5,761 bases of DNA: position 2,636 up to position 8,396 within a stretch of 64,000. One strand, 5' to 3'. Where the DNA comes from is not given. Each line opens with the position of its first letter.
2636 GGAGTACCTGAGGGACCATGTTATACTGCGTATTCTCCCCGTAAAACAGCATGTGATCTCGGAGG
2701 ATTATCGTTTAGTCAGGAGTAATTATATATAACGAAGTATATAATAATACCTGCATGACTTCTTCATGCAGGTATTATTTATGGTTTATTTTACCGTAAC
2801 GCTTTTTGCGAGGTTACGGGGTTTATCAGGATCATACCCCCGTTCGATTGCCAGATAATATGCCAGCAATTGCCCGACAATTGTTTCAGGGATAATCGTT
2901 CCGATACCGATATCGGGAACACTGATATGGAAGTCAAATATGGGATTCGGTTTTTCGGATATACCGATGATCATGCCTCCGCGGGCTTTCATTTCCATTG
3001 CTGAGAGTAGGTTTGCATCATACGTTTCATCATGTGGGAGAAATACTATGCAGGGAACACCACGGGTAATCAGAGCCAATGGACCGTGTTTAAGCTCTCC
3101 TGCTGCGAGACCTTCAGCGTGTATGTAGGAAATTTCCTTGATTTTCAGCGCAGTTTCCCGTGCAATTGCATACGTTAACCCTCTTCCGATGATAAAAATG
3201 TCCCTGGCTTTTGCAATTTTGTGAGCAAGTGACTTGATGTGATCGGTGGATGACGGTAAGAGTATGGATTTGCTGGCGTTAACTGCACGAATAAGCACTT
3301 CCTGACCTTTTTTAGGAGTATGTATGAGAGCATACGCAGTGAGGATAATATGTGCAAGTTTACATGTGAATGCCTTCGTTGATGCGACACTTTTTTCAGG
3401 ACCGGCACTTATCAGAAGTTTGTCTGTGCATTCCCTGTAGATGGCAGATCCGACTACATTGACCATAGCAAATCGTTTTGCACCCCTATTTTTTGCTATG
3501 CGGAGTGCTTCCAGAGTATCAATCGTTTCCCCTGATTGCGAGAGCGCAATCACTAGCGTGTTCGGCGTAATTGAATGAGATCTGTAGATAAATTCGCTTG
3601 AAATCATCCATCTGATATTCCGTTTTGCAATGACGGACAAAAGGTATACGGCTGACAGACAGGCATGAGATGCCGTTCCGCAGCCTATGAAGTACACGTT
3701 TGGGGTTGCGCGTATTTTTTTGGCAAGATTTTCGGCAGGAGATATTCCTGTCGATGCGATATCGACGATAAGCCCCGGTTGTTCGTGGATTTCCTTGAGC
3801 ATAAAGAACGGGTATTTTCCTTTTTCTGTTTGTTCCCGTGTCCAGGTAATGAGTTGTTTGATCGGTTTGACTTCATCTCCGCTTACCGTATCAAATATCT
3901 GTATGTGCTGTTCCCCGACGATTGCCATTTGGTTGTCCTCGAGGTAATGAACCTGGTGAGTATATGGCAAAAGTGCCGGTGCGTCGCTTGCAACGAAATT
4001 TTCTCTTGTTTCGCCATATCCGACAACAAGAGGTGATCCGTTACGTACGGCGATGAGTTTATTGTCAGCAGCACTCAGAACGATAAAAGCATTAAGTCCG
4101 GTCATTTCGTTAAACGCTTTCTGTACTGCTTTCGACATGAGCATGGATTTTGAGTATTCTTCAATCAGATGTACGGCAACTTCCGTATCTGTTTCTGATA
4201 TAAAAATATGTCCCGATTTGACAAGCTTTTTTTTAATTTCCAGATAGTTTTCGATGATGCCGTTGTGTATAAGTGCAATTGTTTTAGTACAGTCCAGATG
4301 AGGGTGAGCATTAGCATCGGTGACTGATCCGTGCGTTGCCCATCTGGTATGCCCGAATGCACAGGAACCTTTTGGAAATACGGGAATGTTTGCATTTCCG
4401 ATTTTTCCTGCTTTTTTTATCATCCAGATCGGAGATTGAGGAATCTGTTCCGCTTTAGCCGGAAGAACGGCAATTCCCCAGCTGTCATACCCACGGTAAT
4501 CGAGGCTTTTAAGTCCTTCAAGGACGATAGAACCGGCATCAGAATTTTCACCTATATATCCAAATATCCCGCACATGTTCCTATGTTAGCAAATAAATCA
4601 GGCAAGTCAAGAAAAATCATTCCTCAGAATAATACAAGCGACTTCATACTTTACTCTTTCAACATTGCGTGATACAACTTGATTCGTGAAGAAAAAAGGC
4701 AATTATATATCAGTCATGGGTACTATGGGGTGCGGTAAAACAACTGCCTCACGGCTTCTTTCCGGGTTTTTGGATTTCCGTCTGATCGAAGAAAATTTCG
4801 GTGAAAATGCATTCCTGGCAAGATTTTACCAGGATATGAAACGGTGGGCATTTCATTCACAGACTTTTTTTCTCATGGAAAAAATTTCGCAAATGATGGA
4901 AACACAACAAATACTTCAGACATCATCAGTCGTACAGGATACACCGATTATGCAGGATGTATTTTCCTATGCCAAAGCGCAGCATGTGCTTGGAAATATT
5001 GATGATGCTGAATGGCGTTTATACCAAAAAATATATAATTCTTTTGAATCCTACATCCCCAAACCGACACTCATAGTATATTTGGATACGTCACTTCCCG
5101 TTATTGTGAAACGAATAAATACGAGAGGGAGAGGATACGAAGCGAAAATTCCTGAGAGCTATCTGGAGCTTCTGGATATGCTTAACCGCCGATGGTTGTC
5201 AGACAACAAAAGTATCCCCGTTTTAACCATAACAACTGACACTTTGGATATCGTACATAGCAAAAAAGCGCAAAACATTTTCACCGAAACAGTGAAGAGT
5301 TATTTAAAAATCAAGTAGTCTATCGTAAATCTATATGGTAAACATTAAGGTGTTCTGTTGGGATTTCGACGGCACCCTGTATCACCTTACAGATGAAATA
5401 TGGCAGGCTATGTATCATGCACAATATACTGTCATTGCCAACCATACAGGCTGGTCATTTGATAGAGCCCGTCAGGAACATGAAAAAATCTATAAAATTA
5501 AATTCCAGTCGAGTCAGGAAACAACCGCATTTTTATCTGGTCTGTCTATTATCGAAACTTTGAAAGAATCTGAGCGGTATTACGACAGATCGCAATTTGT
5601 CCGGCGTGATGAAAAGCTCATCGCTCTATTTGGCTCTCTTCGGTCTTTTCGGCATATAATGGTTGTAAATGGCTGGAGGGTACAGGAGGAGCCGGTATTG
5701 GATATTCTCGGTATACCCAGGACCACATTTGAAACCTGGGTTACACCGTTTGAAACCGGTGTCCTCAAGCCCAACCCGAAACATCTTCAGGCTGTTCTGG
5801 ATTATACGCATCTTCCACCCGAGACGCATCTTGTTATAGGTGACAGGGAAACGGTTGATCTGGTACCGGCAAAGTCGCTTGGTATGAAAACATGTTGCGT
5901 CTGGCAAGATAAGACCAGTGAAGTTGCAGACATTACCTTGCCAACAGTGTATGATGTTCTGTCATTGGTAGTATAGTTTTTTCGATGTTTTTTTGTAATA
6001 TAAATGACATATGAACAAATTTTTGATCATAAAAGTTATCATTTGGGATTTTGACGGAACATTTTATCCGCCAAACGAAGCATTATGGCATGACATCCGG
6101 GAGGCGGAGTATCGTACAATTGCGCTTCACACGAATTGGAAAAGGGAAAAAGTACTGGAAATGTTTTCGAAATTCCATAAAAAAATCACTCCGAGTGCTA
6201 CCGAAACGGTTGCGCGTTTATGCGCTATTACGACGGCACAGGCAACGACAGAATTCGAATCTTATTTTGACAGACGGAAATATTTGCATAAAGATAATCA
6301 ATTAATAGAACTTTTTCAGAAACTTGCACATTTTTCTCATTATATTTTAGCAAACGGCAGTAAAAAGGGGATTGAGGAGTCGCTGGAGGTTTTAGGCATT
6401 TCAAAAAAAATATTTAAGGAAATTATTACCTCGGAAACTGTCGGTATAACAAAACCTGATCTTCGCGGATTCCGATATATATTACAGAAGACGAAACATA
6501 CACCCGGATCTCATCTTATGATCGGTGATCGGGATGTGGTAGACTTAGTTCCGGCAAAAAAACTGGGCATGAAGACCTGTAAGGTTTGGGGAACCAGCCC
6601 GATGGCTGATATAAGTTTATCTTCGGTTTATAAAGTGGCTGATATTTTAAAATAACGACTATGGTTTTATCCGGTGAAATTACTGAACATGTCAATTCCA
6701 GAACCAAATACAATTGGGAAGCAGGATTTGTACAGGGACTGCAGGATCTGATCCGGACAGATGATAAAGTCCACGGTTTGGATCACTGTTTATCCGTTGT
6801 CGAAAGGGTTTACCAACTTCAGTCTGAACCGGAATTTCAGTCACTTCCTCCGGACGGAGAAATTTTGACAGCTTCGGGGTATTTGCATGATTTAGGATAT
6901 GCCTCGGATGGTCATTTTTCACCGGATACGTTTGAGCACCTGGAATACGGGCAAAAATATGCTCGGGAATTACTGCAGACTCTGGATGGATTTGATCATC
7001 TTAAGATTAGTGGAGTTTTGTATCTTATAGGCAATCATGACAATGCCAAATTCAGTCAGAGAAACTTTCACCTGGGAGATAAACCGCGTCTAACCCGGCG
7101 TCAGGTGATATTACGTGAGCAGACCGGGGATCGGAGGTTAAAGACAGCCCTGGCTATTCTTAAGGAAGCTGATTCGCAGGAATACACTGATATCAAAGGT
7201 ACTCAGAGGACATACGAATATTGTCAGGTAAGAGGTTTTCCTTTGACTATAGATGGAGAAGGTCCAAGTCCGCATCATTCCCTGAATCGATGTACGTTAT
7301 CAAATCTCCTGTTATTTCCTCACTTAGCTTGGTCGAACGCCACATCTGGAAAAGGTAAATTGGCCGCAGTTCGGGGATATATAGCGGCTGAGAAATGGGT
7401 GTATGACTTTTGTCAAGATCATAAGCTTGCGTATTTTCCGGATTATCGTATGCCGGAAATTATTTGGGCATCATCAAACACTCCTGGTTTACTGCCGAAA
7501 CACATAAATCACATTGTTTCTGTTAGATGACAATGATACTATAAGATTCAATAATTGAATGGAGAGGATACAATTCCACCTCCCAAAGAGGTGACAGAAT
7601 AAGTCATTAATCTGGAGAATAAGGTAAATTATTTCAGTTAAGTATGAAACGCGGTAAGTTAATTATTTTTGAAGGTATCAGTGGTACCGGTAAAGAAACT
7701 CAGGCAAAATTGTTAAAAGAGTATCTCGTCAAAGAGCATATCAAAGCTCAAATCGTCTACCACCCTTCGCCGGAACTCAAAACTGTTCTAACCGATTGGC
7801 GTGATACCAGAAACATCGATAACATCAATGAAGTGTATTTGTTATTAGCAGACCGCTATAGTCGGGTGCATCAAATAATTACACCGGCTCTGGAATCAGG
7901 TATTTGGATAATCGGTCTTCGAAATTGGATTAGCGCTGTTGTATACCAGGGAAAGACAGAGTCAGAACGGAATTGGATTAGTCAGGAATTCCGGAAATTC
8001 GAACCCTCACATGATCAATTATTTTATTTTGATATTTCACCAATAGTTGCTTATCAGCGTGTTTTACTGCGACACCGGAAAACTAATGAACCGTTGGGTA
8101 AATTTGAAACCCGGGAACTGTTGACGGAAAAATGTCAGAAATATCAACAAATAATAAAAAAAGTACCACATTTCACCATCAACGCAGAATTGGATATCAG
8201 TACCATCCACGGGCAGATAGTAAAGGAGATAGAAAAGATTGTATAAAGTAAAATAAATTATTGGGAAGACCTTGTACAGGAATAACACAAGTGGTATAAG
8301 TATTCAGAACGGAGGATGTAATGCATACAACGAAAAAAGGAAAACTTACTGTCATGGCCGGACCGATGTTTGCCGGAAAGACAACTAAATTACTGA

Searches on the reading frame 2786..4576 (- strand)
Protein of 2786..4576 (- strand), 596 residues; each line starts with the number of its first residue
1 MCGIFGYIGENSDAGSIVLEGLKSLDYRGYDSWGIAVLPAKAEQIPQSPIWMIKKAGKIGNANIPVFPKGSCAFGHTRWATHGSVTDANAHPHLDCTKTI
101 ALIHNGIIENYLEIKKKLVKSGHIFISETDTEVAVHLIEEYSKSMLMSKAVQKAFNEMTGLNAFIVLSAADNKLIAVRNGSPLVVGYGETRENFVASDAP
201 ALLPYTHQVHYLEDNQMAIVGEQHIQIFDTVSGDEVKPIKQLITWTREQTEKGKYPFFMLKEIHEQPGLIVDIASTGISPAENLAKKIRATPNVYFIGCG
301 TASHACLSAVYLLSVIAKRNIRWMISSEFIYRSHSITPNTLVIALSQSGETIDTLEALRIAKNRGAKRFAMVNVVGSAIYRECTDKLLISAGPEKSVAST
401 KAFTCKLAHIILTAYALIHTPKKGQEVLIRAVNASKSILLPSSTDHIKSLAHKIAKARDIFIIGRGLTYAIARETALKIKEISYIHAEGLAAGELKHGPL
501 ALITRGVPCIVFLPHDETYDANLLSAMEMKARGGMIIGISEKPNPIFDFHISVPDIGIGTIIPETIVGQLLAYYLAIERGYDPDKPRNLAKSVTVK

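Call 3: search_protein_families(library=pfam, proteins=[window:2786-4576:-], max_evalue=1)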
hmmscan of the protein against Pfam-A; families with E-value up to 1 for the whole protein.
window:2786-4576:- (596 aa): 7 families
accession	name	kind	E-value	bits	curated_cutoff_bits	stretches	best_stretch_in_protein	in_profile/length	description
PF01380.27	SIS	-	2.1e-46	157.4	25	2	453-546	1-94/131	SIS domain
PF13522.11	GATase_6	-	1.8e-17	64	27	1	69-188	9-121/130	Glutamine amidotransferase domain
PF13537.11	GATase_7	-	2.9e-15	56.8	25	1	85-203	8-122/123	Glutamine amidotransferase domain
PF13580.11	SIS_2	-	0.00083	19.8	27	1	330-371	95-136/138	SIS domain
PF13230.11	GATase_4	-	0.0019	17.6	23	1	71-158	72-159/272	Glutamine amidotransferases class-II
PF10432.14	bact-PGI_C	-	0.0075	16.6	24.5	1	447-585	5-140/151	Bacterial phospho-glucose isomerase C-terminal SIS domain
PF09138.17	Urm1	-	0.15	12.9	21.8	1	232-297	26-90/96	Urm1 (Ubiquitin related modifier)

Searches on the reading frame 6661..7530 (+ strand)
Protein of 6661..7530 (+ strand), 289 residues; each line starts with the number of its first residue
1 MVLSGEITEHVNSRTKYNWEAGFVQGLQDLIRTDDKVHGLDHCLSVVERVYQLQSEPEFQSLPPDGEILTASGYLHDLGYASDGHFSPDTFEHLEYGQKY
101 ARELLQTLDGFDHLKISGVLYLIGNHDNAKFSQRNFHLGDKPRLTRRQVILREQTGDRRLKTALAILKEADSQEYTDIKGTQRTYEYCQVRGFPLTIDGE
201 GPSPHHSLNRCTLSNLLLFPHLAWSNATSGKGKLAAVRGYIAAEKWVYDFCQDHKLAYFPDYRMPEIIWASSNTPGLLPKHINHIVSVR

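Call 24: search_protein_families(library=pfam, proteins=[window:6661-7530:+], max_evalue=0.001)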
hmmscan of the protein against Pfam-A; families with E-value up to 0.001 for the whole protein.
window:6661-7530:+ (289 aa): 1 family
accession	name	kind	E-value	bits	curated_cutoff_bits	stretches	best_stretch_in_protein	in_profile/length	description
PF01966.28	HD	-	8.4e-06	26.5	22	1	40-171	2-111/116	HD domain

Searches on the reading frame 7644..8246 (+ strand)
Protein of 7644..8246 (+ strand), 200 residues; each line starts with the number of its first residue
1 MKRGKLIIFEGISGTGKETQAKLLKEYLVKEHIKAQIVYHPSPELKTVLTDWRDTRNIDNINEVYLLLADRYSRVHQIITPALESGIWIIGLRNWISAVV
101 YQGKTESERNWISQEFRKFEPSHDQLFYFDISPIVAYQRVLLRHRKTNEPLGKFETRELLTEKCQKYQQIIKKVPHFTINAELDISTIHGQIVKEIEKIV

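Call 24: search_protein_families(library=pfam, proteins=[window:7644-8246:+], max_evalue=0.001)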
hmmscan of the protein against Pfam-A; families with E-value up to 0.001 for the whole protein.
window:7644-8246:+ (200 aa): 1 family
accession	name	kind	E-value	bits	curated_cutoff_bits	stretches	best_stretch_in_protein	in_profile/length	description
PF02223.23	Thymidylate_kin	-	1.2e-23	84.1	27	1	9-192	1-185/185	Thymidylate kinase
